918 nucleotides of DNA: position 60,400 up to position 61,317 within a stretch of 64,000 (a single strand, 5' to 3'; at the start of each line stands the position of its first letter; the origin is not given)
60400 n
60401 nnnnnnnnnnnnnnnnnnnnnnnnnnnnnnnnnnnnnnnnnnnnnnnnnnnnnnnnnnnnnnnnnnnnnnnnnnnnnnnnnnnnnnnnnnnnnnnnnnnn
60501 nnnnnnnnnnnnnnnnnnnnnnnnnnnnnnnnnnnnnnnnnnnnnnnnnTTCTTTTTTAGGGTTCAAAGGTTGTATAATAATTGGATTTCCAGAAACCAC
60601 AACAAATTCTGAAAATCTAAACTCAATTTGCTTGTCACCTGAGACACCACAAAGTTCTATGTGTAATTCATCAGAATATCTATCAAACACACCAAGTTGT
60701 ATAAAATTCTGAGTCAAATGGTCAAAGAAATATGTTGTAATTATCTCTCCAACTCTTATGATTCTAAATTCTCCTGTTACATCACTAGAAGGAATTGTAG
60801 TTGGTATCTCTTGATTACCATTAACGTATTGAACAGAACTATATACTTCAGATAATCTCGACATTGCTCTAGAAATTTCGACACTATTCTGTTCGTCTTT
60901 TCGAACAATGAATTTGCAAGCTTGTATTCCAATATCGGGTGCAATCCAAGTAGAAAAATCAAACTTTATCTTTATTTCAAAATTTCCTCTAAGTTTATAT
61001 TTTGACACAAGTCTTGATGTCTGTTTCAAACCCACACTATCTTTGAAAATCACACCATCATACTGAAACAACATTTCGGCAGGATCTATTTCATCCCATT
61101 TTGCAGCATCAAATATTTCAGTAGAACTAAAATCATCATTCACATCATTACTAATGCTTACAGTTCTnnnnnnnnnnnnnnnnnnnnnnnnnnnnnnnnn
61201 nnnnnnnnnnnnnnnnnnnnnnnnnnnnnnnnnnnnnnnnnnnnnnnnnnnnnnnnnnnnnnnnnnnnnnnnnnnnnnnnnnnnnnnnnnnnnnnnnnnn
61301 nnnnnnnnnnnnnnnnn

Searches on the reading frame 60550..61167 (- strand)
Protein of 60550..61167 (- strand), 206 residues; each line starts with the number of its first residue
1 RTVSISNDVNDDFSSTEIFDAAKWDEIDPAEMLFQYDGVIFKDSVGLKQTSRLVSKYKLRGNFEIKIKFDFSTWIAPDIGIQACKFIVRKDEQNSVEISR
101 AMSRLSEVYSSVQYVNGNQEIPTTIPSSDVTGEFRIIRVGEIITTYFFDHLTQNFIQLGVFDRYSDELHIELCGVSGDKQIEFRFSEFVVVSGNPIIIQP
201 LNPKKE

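Call 59: search_protein_families(library=pfam, proteins=[window:60550-61167:-], max_evalue=1)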
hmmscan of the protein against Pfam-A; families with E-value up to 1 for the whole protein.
seq(206 aa): 1 family
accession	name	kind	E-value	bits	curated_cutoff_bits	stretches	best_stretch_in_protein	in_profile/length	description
PF07622.18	DUF1583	-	0.044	13.5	22.9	1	9-70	27-86/256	Protein of unknown function (DUF1583) C domain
